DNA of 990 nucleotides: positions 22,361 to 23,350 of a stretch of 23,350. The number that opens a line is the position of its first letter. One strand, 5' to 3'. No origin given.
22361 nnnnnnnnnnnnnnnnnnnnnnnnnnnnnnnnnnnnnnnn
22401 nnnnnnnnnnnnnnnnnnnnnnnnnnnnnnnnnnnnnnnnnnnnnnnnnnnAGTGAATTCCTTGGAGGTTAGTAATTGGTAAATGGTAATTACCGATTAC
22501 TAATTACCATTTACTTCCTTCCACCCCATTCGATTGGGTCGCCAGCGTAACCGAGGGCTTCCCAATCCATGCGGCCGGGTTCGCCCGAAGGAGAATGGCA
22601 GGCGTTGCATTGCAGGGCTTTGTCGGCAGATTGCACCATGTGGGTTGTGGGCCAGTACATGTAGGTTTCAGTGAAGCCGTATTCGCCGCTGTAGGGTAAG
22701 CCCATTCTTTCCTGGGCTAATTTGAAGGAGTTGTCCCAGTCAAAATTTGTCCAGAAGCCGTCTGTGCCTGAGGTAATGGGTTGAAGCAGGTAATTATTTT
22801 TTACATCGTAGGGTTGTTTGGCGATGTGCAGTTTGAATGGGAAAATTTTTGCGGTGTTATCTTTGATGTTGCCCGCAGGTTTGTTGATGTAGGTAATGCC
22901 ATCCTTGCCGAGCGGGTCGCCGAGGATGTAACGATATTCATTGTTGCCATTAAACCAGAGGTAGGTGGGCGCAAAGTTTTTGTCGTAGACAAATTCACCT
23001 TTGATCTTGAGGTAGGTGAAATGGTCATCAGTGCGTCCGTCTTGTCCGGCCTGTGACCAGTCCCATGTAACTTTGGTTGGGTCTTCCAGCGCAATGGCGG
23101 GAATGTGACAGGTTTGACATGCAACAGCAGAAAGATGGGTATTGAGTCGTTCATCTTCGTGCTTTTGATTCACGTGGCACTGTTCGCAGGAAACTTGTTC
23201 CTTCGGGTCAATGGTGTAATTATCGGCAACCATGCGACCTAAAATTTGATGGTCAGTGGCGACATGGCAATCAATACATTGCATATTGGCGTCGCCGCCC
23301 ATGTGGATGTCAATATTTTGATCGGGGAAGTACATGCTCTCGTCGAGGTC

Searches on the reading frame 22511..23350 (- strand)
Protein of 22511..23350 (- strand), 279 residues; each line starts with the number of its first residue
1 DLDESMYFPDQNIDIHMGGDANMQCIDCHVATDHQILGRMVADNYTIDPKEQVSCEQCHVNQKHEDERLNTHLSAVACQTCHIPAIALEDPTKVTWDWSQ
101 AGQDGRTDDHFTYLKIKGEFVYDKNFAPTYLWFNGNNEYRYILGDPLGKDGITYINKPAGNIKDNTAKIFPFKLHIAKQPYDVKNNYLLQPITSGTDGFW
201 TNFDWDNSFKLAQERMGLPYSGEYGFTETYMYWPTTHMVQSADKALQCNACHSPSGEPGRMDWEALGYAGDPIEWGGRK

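Call 6: search_protein_families(library=pfam, proteins=[window:22511-23350:-], max_evalue=0.1)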
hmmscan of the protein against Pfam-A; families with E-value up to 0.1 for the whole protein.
window:22511-23350:- (279 aa): 7 families
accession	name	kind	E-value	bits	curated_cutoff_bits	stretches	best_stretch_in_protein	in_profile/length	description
PF11783.13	Cytochrome_cB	-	2.8e-56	190.5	22.1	1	93-254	1-172/173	Cytochrome c bacterial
PF14522.11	Cytochrome_C7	-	6.2e-07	29.6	24.8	1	16-82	8-66/67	Cytochrome c7 and related cytochrome c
PF14537.11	Cytochrom_c3_2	-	2.3e-05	25.2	25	1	50-93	4-44/79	Cytochrome c3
PF03150.19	CCP_MauG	-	0.00011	23.3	25.6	0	74-122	20-67/149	Di-haem cytochrome c peroxidase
PF13435.11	Cytochrome_C554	-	0.0022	19.4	20.8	1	19-59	45-83/84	Cytochrome c554 and c-prime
PF09699.15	Paired_CXXCH_1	-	0.0032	17.6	20.6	0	247-258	8-19/41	Doubled CXXCH motif (Paired_CXXCH_1)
PF22113.1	Mtrc-MtrF_II-IV_dom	-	0.0089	16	30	0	54-88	8-41/176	Outer membrane cytochrome MtrC/MtrF-like, domains II/IV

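Call 7: search_protein_families(library=ncbifam, proteins=[window:22511-23350:-], max_evalue=0.1)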
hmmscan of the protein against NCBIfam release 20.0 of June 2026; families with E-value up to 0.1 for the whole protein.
window:22511-23350:- (279 aa): 12 families
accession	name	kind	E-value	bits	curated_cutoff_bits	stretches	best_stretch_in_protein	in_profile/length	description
TIGR04315.1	octaheme_Shew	subfamily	4.4e-100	335.8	375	1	1-268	165-440/440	tetrathionate reductase family octaheme c-type cytochrome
TIGR04314.1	methano7heme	equivalog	9e-13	47.8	250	2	14-139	210-327/494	methanogenesis multiheme c-type cytochrome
TIGR03508.1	decahem_SO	subfamily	1.1e-05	25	192.2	1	20-83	68-125/258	DmsE family decaheme c-type cytochrome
TIGR03153.1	cytochr_NrfH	equivalog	1.9e-05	24.7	134.2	1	50-87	26-64/138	cytochrome c nitrite reductase small subunit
TIGR03507.1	decahem_SO1788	subfamily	3e-05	22.7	209.3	1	15-84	210-278/672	OmcA/MtrC family decaheme c-type cytochrome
NF041198.1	UshA_like_PCGU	equivalog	0.00014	20.6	275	1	21-84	441-510/519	UshA-like (seleno)protein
NF008659.0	PRK11659.1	equivalog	0.007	16.1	184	1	11-63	35-86/188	cytochrome c nitrite reductase pentaheme subunit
NF040943.1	cytoc3_ExtM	equivalog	0.012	14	800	1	14-65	259-305/599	selenite/tellurite reduction operon c-type cytochrome ExtM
NF045713.1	CxxCH_16_HmcA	equivalog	0.032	12.8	400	1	21-84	197-254/541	sulfate respiration complex hexadecaheme cytochrome HmcA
TIGR04257.1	nanowire_3heme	domain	0.034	14.3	40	0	70-90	18-38/75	c(7)-type cytochrome triheme domain-containing protein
NF041028.1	decahem_GSU2203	exception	0.035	13.3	325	0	228-258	159-187/317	GSU2203 family decaheme c-type cytochrome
NF047727.1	4hemeCytCCctA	equivalog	0.049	13.8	180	0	14-43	72-101/109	tetraheme c-type cytochrome CctA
